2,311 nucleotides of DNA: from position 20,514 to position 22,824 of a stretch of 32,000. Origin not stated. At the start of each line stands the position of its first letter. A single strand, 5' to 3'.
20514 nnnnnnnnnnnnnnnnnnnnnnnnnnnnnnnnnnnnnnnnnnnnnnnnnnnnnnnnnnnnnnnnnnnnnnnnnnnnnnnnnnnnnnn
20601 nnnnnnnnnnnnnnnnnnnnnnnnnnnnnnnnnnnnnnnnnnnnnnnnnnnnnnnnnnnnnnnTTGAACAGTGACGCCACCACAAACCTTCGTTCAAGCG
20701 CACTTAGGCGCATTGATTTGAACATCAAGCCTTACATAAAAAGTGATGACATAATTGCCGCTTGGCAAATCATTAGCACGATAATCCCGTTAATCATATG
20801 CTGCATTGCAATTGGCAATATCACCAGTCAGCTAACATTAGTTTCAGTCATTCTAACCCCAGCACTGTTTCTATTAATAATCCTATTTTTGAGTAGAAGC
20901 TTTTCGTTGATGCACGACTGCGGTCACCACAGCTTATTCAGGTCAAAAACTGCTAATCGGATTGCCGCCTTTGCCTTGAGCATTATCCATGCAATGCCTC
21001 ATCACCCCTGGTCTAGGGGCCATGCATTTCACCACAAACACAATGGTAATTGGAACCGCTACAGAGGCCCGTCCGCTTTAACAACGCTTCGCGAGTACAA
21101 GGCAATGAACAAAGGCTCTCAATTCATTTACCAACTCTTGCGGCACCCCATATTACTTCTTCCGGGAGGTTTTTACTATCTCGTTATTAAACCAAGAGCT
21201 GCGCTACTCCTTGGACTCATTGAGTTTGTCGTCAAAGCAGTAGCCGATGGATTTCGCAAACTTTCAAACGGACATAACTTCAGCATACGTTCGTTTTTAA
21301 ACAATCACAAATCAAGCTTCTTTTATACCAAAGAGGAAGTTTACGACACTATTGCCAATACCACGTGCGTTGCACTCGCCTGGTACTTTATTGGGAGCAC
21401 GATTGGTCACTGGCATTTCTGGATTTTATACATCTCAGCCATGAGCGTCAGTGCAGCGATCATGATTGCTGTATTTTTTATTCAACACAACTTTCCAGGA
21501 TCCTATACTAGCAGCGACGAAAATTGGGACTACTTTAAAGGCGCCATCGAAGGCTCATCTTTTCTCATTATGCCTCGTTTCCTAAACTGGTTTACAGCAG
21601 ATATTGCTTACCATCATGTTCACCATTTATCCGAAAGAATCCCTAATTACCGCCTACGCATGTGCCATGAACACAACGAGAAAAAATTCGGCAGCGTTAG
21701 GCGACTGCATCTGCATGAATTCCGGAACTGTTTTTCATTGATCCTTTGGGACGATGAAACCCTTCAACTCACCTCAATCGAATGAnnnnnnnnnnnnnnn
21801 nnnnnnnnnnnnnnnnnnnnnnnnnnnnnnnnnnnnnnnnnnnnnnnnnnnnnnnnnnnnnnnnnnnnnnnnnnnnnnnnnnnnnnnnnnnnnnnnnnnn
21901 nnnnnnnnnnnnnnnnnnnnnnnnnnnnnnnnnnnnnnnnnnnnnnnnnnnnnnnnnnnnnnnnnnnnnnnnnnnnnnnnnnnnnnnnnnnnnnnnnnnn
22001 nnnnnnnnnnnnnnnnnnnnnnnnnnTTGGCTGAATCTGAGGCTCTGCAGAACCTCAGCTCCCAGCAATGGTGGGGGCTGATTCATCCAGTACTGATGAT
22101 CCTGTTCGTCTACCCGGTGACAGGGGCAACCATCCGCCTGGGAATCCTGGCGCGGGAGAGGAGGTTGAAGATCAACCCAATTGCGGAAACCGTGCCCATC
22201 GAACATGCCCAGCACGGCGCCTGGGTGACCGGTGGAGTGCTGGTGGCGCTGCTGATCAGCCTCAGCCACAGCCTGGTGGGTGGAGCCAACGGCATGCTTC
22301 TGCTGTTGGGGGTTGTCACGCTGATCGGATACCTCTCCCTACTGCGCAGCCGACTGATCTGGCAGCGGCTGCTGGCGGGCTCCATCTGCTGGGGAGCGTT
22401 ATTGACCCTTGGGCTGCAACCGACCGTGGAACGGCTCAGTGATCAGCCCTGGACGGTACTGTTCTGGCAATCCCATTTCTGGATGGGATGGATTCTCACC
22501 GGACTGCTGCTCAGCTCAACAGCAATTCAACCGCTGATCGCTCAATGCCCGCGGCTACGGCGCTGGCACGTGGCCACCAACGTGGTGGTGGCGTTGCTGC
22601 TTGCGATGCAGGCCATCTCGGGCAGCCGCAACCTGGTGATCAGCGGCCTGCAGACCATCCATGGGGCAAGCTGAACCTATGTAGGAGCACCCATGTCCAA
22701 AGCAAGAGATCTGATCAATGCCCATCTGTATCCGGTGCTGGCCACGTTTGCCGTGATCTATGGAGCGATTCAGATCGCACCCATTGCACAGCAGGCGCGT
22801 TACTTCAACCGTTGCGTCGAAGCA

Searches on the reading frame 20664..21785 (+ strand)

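Call 56: search_protein_families(library=pfam, proteins=[window:20664-21785:+], max_evalue=0.001)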
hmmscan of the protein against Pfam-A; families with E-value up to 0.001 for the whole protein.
window:20664-21785:+ (373 aa): 1 family
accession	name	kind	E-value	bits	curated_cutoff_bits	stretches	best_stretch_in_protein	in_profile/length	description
PF00487.30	FA_desaturase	-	3.6e-18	66.7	29.7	1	66-343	6-243/253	Fatty acid desaturase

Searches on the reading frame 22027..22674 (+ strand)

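Call 56: search_protein_families(library=pfam, proteins=[window:22027-22674:+], max_evalue=0.001)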
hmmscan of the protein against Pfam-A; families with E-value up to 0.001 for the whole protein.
window:22027-22674:+ (215 aa): 1 family
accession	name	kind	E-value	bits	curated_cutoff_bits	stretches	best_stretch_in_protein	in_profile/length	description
PF13301.11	DUF4079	-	6.5e-24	85.2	31.4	1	17-203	2-138/141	Protein of unknown function (DUF4079)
